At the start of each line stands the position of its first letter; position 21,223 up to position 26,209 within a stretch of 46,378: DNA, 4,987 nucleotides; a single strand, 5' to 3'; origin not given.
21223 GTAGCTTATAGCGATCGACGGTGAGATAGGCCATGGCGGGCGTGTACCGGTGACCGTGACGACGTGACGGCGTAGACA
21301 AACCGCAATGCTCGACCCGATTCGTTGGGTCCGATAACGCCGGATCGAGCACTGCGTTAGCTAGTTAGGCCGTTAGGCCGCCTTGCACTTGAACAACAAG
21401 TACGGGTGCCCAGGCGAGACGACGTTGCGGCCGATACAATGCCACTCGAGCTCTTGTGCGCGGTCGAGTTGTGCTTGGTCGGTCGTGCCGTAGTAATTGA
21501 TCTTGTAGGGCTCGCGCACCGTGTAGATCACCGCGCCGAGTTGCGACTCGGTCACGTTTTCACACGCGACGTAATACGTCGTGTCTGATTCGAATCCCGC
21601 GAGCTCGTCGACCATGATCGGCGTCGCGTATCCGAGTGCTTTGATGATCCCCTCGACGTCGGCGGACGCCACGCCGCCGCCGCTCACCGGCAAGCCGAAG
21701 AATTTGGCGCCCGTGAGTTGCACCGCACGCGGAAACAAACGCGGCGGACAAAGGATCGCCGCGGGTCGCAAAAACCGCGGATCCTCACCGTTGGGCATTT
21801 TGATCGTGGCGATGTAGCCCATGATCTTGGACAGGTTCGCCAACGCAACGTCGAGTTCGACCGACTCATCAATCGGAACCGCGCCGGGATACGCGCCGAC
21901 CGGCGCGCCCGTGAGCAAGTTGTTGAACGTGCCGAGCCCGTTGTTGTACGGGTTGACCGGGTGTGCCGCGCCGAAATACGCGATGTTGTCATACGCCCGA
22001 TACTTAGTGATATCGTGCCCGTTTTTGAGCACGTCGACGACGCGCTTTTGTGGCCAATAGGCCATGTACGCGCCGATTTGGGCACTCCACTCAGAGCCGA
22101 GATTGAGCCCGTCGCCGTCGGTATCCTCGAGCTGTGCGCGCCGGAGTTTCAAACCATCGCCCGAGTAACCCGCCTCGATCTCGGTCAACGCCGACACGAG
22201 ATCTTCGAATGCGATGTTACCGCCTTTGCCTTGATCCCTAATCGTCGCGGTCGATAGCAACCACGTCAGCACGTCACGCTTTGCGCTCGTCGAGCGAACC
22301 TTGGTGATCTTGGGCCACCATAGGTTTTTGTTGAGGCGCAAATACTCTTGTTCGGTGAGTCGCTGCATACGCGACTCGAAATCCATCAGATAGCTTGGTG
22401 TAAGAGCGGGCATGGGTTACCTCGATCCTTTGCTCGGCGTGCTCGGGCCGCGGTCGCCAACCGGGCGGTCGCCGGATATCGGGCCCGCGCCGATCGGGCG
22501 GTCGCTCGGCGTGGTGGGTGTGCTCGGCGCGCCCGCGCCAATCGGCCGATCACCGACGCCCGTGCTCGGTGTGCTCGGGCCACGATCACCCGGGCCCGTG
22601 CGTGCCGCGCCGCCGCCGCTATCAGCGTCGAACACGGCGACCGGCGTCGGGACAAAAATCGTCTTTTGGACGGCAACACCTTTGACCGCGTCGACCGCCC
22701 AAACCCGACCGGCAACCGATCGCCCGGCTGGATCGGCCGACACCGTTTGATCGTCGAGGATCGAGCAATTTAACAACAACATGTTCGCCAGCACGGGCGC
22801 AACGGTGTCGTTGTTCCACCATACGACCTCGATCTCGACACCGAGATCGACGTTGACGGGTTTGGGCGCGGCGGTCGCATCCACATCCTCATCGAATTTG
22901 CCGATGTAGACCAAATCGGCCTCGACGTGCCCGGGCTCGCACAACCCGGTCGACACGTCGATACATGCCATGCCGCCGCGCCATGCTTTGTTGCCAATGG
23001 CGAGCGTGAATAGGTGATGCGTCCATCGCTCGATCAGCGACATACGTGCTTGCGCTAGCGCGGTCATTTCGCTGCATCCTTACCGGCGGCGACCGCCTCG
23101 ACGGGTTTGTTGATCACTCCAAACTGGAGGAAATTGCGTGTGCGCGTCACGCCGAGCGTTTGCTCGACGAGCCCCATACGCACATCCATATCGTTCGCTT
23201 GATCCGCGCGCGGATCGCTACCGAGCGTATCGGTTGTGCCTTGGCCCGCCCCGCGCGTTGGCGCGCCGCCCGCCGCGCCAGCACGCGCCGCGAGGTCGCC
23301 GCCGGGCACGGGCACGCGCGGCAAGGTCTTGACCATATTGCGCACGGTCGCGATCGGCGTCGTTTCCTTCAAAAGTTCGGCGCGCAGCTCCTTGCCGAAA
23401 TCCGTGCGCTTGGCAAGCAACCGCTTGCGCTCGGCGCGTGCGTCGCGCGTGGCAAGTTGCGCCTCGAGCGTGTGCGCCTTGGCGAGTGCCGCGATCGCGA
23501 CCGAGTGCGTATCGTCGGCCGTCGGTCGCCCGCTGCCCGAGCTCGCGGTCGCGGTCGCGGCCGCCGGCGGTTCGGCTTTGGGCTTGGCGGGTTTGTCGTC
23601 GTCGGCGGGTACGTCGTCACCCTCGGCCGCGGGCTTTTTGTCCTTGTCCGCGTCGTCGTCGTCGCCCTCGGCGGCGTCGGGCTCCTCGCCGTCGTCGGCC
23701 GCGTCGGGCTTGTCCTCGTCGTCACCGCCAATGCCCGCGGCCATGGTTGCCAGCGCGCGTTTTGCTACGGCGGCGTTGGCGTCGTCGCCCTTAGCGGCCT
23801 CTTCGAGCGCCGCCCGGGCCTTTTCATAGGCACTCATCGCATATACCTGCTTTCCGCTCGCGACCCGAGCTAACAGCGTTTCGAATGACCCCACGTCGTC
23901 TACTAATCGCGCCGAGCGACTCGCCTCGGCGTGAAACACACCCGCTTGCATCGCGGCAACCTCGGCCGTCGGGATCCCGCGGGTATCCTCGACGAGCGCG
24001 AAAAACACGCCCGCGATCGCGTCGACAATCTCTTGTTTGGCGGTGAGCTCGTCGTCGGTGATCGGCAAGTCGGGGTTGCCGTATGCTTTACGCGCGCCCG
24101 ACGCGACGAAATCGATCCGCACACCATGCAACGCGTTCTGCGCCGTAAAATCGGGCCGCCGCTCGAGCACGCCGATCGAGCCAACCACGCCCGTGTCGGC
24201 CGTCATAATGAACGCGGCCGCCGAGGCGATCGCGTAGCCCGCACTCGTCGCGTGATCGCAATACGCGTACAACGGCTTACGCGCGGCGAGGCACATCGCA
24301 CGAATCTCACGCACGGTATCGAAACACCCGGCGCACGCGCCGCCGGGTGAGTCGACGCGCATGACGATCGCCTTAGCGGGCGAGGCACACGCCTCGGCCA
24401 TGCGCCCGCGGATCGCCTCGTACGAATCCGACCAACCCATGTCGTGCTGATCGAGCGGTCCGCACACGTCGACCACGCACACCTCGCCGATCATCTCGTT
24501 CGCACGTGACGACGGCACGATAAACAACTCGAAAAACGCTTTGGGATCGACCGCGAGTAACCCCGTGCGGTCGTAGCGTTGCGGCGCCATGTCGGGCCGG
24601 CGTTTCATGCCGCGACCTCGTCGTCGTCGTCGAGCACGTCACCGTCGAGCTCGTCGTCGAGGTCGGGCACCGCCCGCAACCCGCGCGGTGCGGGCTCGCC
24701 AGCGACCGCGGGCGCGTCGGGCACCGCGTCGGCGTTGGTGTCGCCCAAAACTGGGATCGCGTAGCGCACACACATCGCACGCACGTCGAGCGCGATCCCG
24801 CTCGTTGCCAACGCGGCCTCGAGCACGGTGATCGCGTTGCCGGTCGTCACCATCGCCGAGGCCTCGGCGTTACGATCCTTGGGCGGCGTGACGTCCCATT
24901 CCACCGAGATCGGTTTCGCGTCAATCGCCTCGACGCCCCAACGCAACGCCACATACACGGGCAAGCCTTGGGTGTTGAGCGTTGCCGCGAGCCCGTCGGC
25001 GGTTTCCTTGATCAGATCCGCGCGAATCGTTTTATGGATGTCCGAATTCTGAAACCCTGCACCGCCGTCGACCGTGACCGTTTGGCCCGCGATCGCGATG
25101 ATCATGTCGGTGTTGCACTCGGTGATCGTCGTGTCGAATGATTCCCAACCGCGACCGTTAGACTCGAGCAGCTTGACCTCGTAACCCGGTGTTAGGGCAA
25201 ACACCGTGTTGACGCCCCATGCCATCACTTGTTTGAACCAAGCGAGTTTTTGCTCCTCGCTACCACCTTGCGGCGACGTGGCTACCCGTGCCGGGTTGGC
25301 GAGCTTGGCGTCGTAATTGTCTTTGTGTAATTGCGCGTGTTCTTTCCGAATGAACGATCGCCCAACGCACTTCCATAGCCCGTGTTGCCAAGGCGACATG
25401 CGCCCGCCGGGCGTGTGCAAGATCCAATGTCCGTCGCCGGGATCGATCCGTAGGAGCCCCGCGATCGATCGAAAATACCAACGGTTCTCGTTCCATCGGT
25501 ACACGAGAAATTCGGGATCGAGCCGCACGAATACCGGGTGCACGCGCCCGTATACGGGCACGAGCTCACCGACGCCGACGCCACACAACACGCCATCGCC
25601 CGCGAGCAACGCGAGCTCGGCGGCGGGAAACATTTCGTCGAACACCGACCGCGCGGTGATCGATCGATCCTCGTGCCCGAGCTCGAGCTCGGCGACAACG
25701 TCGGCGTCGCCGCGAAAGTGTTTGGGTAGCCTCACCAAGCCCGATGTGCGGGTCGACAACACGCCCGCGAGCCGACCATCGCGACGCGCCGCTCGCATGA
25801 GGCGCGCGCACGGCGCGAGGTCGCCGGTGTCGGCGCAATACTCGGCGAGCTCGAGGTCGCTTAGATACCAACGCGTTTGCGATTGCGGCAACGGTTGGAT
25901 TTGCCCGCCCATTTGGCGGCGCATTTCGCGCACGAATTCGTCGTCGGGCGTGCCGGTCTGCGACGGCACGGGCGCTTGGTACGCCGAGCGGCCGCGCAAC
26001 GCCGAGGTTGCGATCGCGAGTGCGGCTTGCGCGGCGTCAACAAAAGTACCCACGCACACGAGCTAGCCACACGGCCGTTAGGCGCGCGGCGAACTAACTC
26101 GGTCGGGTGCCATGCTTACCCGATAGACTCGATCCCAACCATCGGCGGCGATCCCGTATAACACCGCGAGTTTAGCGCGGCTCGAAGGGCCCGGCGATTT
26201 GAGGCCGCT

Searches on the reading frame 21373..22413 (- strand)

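Call 36: search_protein_families(library=phrogs, proteins=[window:21373-22413:-], max_evalue=0.0001)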
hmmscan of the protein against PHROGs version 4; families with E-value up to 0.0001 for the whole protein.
window:21373-22413:- (346 aa): 1 family
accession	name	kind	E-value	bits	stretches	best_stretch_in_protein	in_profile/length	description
phrog_371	-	head and packaging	2.2e-06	28.2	1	30-345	28-233/303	major head protein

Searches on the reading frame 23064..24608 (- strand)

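Call 36: search_protein_families(library=phrogs, proteins=[window:23064-24608:-], max_evalue=0.0001)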
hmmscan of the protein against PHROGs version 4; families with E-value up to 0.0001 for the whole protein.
window:23064-24608:- (514 aa): 3 families
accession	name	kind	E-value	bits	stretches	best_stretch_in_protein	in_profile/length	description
phrog_53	-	head and packaging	3.8e-47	162.7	1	37-413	70-484/583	head maturation protease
phrog_33023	-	unknown function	5.5e-19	69.3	1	41-333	66-366/507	-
phrog_4759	-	unknown function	1.9e-09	38.5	1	60-150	104-194/209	-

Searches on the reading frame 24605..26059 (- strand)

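Call 36: search_protein_families(library=phrogs, proteins=[window:24605-26059:-], max_evalue=0.0001)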
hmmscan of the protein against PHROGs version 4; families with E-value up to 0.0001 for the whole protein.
window:24605-26059:- (484 aa): 2 families
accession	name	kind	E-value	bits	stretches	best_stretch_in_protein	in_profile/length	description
phrog_113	-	head and packaging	9.2e-15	54.9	1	91-407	76-394/1272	portal protein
phrog_10231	-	unknown function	1.2e-07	32.5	1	315-403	27-112/256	-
